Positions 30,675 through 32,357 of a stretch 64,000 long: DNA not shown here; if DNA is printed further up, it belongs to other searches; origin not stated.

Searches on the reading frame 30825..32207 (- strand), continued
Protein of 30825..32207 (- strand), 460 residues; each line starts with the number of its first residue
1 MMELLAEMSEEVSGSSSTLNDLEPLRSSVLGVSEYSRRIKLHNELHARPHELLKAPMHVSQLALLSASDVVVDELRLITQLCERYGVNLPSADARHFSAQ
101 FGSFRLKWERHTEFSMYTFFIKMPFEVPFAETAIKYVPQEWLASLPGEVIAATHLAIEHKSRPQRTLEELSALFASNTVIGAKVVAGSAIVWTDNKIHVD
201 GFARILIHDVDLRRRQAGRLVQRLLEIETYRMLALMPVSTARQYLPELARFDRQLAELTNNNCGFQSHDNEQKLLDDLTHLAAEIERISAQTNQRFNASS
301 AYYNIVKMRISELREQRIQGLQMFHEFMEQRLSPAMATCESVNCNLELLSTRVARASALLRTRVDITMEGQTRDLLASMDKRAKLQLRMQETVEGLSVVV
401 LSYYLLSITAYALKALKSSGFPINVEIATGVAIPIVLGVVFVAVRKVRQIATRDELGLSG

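Call 41: search_protein_representatives(protein=window:30825-32207:-)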
Query: 460 residues. Proteins with E-value up to 0.001 (for the whole library): 2420; up to 1e-10: 1568; up to 1e-30: 789. The best 150 are listed.
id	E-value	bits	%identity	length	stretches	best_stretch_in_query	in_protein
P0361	3.3e-161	553.7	60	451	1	16-453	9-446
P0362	2.6e-119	415.7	47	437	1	38-453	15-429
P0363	1.6e-118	413.1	47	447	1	27-445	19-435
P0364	1.3e-116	406.9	46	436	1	32-454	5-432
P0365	9.0e-114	397.5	45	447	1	28-454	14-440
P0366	1.0e-113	397.3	48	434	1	35-454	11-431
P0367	2.7e-113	395.9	48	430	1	30-450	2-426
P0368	3.6e-113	395.6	47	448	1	32-454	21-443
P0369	3.9e-111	388.8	45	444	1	37-450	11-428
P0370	1.4e-110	387.0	46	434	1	34-454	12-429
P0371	6.2e-110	384.9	45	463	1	37-451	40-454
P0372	2.6e-108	379.6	47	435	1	35-451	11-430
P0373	9.9e-108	377.6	46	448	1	29-449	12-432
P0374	4.1e-106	372.3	46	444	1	33-446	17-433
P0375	7.8e-106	371.4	45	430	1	32-449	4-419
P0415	6.8e-92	325.5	40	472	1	40-449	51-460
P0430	2.7e-89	316.9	47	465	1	39-396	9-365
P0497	1.2e-76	275.2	40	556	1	29-449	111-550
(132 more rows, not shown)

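Call 49: search_protein_families(library=pfam, proteins=[window:30825-32207:-], max_evalue=10)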
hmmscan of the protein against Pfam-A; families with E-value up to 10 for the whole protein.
window:30825-32207:- (460 aa): 2 families
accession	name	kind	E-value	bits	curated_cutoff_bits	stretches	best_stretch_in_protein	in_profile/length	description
PF11902.13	DUF3422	-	1.4e-161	538.8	25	1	34-449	2-416/418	Protein of unknown function (DUF3422)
PF05636.17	HIGH_NTase1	-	0.025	14.3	27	1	289-382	235-329/402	HIGH Nucleotidyl Transferase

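Call 54: search_dna_similar(query=window:30825-32207:-, collection=plasmids, mode=protein, max_rows=15, rows=spread)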
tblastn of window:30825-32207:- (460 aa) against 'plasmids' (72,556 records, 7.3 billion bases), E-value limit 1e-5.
Records with a match: 353; places in all: 376; records where one place covers at least 80% of the query: 340.
Best place of each record, by identity: <60% 353.
By first word of the organism name: Rhizobium 160; Enterobacter 30; Sphingobium 17; Klebsiella 17; Escherichia 15; Citrobacter 14; Agrobacterium 13; Sinorhizobium 8; Bradyrhizobium 8; Salmonella 6; and 29 more.
By predicted mobility (MOB-suite, as given by PLSDB): conjugative 201; non-mobilizable 119; mobilizable 33.
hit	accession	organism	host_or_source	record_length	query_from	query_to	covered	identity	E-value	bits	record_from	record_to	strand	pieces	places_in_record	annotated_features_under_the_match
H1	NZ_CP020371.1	Candidatus Thiodictyon syntrophicum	meromictic lake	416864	34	449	90%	44.0%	9e-96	323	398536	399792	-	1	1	DUF3422 domain-containing protein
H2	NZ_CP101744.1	Comamonas sp. C11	mixed culture,wastewater treatment plant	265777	27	449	92%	36.6%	8e-62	224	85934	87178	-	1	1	DUF3422 family protein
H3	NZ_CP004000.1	Klebsiella pneumoniae subsp. pneumoniae Kp13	Homo sapiens,blood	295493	28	455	93%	35.9%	1e-53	201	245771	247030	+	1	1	DUF3422 family protein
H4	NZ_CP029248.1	Enterobacter hormaechei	canine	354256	28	455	93%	35.9%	1e-53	201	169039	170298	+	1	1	DUF3422 family protein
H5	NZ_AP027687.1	Escherichia coli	-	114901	28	455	93%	35.9%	1e-53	201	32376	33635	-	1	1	DUF3422 family protein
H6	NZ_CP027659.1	Acinetobacter pittii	fish,pure culture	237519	29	449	92%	36.4%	9e-60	219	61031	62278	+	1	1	DUF3422 family protein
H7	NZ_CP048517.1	Agrobacterium tumefaciens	walnut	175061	24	445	92%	35.7%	2e-63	229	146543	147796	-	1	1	DUF3422 domain-containing protein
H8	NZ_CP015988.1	Sphingobium sp. EP60837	cell culture,soil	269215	26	449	92%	34.4%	2e-62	226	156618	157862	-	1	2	DUF3422 domain-containing protein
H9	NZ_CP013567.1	Rhizobium phaseoli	Phaseolus vulgaris,Whole ...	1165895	24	449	93%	33.3%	3e-47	182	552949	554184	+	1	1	record has no annotation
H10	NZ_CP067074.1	Rhizobium sp. AB2/73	Phyla canescens,cell culture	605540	30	449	91%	33.3%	4e-47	182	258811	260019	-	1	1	none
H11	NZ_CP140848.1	Rhizobium johnstonii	-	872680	33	449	91%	33.3%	6e-48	184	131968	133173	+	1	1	DUF3422 domain-containing protein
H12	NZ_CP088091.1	Rhizobium laguerreae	cell culture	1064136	33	449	91%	33.3%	3e-48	185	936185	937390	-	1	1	none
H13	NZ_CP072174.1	Rhizobium sp. AB2/73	Phyla canescens,cell culture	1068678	39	449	89%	32.6%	1e-44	174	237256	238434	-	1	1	record has no annotation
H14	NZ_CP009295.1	Novosphingobium pentaromativorans US6-1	mud sediment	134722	34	449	90%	29.6%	6e-36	149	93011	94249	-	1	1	DUF3422 domain-containing protein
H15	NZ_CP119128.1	Sphingobium sp. WTD-1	Bacteria,activated sludge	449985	33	236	44%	24.7%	3e-8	64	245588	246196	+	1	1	DUF3422 family protein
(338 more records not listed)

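Call 56: get_annotated_region(hit=H5, flank=7000)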
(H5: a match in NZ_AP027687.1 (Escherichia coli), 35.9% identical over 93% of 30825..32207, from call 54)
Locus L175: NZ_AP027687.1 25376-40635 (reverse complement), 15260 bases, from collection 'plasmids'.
description: Escherichia coli strain PSS-10 plasmid pPSS-10_2, complete sequence
organism: Escherichia coli (NCBI taxid 562)
taxonomy: Bacteria; Pseudomonadota; Gammaproteobacteria; Enterobacterales; Enterobacteriaceae; Escherichia; Escherichia coli
host: -; source: -; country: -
typing (MOB-suite, as given by PLSDB): conjugative; replicon IncFIB,IncFIC,rep_cluster_2244; relaxase MOBF; mating-pair formation MPF_F
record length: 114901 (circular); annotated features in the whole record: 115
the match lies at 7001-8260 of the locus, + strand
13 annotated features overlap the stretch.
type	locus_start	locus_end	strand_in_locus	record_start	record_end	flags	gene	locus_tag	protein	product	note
CDS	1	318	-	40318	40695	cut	-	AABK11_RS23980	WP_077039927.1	hypothetical protein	-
CDS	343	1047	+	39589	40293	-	-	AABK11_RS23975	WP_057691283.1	IS6-like element IS26 family transposase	GO:0006313 - DNA transposition [Evidence IEA]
CDS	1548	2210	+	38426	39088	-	-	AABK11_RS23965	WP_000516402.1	division plane positioning ATPase MipZ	-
CDS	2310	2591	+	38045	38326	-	-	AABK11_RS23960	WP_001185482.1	hypothetical protein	-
CDS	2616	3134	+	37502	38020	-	-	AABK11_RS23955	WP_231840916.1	hypothetical protein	-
CDS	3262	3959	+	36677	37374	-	-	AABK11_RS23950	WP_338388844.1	IS1-like element IS1B family transposase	GO:0006313 - DNA transposition [Evidence IEA]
CDS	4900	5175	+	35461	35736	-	frmR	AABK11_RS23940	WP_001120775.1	formaldehyde-responsive transcriptional repressor FrmR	-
CDS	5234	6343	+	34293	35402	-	-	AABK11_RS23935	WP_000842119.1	S-(hydroxymethyl)glutathione dehydrogenase/class III alcohol dehydrogenase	GO:0006113 - fermentation [Evidence IEA]; GO:0009404 - toxin metabolic process [Evidence IEA]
CDS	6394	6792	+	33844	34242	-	-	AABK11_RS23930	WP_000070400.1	VOC family protein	-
CDS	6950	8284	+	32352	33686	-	-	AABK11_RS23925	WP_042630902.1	DUF3422 family protein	-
CDS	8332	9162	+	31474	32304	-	fghA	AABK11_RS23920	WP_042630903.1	S-formylglutathione hydrolase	GO:0046292 - formaldehyde metabolic process [Evidence IEA]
CDS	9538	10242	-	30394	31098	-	-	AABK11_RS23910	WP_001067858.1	IS6-like element IS26 family transposase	GO:0006313 - DNA transposition [Evidence IEA]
CDS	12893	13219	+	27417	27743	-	nirD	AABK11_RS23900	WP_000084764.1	nitrite reductase small subunit NirD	-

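Call 57: get_annotated_region(hit=H1, flank=6000)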
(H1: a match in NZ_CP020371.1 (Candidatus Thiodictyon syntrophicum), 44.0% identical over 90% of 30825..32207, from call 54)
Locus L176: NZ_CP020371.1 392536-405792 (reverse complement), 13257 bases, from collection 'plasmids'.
description: Candidatus Thiodictyon syntrophicum strain Cad16T plasmid pTs417, complete sequence
organism: Candidatus Thiodictyon syntrophicum (NCBI taxid 1166950)
taxonomy: Bacteria; Pseudomonadota; Gammaproteobacteria; Chromatiales; Chromatiaceae; Thiodictyon; Candidatus Thiodictyon syntrophicum
host: -; source: meromictic lake; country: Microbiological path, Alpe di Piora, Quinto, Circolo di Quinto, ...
typing (MOB-suite, as given by PLSDB): non-mobilizable
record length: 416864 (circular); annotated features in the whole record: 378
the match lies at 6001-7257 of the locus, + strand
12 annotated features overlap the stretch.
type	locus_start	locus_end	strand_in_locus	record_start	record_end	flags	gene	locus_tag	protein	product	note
CDS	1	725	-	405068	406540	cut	-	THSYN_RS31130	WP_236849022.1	substrate-binding domain-containing protein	-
CDS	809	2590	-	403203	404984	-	-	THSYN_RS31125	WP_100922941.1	extracellular solute-binding protein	-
CDS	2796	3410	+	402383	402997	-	-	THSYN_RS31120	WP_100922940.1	hemolysin III family protein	-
CDS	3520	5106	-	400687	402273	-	-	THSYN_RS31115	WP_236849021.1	CHAD domain-containing protein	-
CDS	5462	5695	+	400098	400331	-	-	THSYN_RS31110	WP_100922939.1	TraR/DksA C4-type zinc finger protein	-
CDS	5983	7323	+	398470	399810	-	-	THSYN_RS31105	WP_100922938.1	DUF3422 domain-containing protein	-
CDS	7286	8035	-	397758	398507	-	-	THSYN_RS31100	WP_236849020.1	hypothetical protein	-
CDS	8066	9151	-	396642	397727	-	pstS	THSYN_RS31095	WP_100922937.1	phosphate ABC transporter substrate-binding protein PstS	-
CDS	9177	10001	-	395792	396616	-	pstB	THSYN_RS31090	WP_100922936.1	phosphate ABC transporter ATP-binding protein PstB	-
CDS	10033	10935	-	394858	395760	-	pstA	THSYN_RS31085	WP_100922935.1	phosphate ABC transporter permease PstA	-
CDS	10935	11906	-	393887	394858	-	pstC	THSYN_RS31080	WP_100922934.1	phosphate ABC transporter permease subunit PstC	-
CDS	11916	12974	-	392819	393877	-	pstS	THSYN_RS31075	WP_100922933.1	phosphate ABC transporter substrate-binding protein PstS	-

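Call 59: get_annotated_region(hit=H11, flank=5000)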
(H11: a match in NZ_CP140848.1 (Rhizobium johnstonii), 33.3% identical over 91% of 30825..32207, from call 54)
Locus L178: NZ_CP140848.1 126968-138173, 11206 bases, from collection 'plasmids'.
description: Rhizobium johnstonii strain TP25 plasmid pRlX3, complete sequence
organism: Rhizobium johnstonii (NCBI taxid 3019933)
taxonomy: Bacteria; Pseudomonadota; Alphaproteobacteria; Hyphomicrobiales; Rhizobiaceae; Rhizobium; Rhizobium johnstonii
host: -; source: -; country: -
typing (MOB-suite, as given by PLSDB): conjugative; relaxase MOBQ; mating-pair formation MPF_T
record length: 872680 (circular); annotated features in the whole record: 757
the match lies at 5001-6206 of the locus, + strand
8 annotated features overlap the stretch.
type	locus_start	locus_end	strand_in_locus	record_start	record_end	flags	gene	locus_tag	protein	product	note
CDS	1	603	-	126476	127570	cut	-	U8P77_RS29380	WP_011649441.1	glycoside hydrolase family 88 protein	-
CDS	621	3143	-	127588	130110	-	-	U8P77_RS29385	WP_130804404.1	hypothetical protein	-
CDS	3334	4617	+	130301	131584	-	-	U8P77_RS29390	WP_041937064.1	ABC transporter substrate-binding protein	-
CDS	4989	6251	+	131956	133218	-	-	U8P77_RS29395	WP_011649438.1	DUF3422 domain-containing protein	-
CDS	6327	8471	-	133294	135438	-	-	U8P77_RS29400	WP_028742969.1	methyl-accepting chemotaxis protein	GO:0007165 - signal transduction [Evidence IEA]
CDS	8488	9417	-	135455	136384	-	-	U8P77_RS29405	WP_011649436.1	substrate-binding domain-containing protein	-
CDS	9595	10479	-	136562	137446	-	-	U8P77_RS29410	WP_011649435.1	carbohydrate ABC transporter permease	GO:0008643 - carbohydrate transport [Evidence IEA]; GO:0055085 - transmembrane transport [Evidence IEA]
CDS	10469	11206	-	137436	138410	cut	-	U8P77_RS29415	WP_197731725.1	sugar ABC transporter permease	-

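Call 60: get_annotated_region(hit=H2, flank=5000)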
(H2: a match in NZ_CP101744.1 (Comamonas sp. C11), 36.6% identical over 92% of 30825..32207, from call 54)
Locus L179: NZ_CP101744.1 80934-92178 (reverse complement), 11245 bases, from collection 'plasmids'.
description: Comamonas sp. C11 plasmid unnamed1, complete sequence
organism: Comamonas sp. C11 (NCBI taxid 2966554)
taxonomy: Bacteria; Pseudomonadota; Betaproteobacteria; Burkholderiales; Comamonadaceae; Comamonas; Comamonas sp. C11
host: -; source: mixed culture,wastewater treatment plant; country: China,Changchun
typing (MOB-suite, as given by PLSDB): non-mobilizable
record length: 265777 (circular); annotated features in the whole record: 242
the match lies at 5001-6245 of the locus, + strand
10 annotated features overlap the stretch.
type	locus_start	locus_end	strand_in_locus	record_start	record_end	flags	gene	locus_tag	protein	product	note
CDS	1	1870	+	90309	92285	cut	uvrB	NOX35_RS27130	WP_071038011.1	excinuclease ABC subunit UvrB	GO:0006289 - nucleotide-excision repair [Evidence IEA]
CDS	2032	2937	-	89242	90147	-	-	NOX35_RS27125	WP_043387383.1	LysR family transcriptional regulator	-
CDS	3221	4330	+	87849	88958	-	-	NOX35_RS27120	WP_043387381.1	S-(hydroxymethyl)glutathione dehydrogenase/class III alcohol dehydrogenase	GO:0006113 - fermentation [Evidence IEA]; GO:0009404 - toxin metabolic process [Evidence IEA]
CDS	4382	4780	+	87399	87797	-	-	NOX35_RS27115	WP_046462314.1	VOC family protein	-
CDS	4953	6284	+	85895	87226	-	-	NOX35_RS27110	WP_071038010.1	DUF3422 family protein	-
CDS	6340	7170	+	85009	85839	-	fghA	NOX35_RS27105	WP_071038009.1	S-formylglutathione hydrolase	GO:0046292 - formaldehyde metabolic process [Evidence IEA]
CDS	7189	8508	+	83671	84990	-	-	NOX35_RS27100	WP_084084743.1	NAD(P)/FAD-dependent oxidoreductase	-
CDS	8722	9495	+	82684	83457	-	-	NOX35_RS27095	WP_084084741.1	ZIP family metal transporter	GO:0055085 - transmembrane transport [Evidence IEA]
CDS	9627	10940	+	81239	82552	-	-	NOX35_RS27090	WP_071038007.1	replication-associated recombination protein A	GO:0006260 - DNA replication [Evidence IEA]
CDS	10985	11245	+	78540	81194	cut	-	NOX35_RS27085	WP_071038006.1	excinuclease ABC subunit UvrA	-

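Call 61: get_annotated_region(hit=H6, flank=5000)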
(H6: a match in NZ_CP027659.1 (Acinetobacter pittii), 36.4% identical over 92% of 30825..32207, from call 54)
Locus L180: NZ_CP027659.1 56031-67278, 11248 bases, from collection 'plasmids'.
description: Acinetobacter pittii strain Ap-W20 plasmid pApW20-1, complete sequence
organism: Acinetobacter pittii (NCBI taxid 48296)
taxonomy: Bacteria; Pseudomonadota; Gammaproteobacteria; Moraxellales; Moraxellaceae; Acinetobacter; Acinetobacter pittii
host: -; source: fish,pure culture; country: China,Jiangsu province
typing (MOB-suite, as given by PLSDB): conjugative; relaxase MOBP; mating-pair formation MPF_I
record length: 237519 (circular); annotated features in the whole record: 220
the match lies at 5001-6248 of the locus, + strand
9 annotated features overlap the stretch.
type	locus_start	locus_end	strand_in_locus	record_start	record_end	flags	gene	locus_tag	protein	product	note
CDS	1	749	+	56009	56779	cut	-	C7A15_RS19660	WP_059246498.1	ZIP family metal transporter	GO:0055085 - transmembrane transport [Evidence IEA]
CDS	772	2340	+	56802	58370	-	gshA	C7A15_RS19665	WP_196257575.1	glutamate--cysteine ligase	GO:0006750 - glutathione biosynthetic process [Evidence IEA]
CDS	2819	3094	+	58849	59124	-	frmR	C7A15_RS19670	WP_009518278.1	formaldehyde-responsive transcriptional repressor FrmR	-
CDS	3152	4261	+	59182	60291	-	-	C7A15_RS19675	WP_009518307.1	S-(hydroxymethyl)glutathione dehydrogenase/class III alcohol dehydrogenase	GO:0006113 - fermentation [Evidence IEA]; GO:0009404 - toxin metabolic process [Evidence IEA]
CDS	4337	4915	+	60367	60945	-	gfa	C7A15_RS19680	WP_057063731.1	S-(hydroxymethyl)glutathione synthase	GO:0046292 - formaldehyde metabolic process [Evidence IEA]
CDS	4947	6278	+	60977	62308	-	-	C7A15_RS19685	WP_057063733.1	DUF3422 family protein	-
CDS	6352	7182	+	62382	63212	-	fghA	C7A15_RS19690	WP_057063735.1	S-formylglutathione hydrolase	GO:0046292 - formaldehyde metabolic process [Evidence IEA]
CDS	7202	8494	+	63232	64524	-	-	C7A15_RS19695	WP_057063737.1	NAD(P)/FAD-dependent oxidoreductase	-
CDS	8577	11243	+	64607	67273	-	-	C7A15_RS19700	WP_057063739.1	excinuclease ABC subunit UvrA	-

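Call 62: get_annotated_region(hit=H7, flank=5000)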
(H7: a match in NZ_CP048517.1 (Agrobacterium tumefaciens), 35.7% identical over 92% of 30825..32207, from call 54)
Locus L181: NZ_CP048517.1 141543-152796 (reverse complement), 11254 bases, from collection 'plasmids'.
description: Agrobacterium tumefaciens strain Sut001 plasmid pAt2, complete sequence
organism: Agrobacterium tumefaciens (NCBI taxid 358)
taxonomy: Bacteria; Pseudomonadota; Alphaproteobacteria; Hyphomicrobiales; Rhizobiaceae; Agrobacterium; Agrobacterium tumefaciens
host: -; source: walnut; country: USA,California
typing (MOB-suite, as given by PLSDB): conjugative; replicon rep_cluster_553; relaxase MOBQ; mating-pair formation MPF_T
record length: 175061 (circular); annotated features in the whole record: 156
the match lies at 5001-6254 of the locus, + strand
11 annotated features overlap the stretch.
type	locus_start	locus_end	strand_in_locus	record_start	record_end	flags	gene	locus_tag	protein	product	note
CDS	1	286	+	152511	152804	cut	-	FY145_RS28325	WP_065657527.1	(2Fe-2S)-binding protein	-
CDS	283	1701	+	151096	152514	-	-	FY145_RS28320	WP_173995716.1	NAD(P)/FAD-dependent oxidoreductase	-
CDS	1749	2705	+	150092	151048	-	rocF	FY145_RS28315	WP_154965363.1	arginase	GO:0019547 - arginine catabolic process to ornithine [Evidence IEA]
CDS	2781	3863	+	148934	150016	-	-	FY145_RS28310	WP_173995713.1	NAD/NADP octopine/nopaline dehydrogenase family protein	-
CDS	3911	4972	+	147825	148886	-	-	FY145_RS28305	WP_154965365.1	ornithine cyclodeaminase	-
CDS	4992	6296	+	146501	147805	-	-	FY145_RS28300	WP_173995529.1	DUF3422 domain-containing protein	-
CDS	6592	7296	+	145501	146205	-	traR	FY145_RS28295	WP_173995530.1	transcriptional regulator TraR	-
CDS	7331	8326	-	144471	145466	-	-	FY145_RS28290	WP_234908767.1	sugar-binding transcriptional regulator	-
CDS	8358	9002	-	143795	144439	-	-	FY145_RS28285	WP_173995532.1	histidine phosphatase family protein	-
CDS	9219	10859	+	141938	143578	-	-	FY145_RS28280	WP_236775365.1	ABC transporter substrate-binding protein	-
CDS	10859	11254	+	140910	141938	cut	-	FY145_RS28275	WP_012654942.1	ABC transporter ATP-binding protein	-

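Call 63: predict_structure(alignment_id=A3)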
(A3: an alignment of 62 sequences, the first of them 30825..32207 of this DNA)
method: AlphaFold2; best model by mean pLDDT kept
length: 460 residues; sequences in the alignment: 62
mean_pLDDT: 86.0   pTM: 0.71
mean pLDDT of the five models: 86.0, 85.6, 82.6, 82.4, 82.3
residues with pLDDT >= 90: 277; 70-90: 127; 50-70: 32; < 50: 24
segments of 3 or more residues with pLDDT < 50: 1-21, 458-460
pLDDT, mean of each block of 10 residues (from residue 1): 31 34 58 65 62 95 94 96 96 92 96 95 95 97 96 98 93 87 96 94 97 95 97 95 94 93 77 91 94 92 96 94 93 93 94 91 82 77 77 78 86 87 84 86 82 58
secondary structure, 60 per line:
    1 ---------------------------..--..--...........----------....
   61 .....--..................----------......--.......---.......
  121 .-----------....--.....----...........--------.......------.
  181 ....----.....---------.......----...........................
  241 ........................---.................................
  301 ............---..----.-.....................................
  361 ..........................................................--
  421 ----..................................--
elements in order: H36-46 E57-65 H68-85 E96-101 E104-110 E114-121 H133-136 H139-143 E148-158 H167-173 E180-184 E189-193 E203-209 H214-264 H268-312 H324-418 H425-458
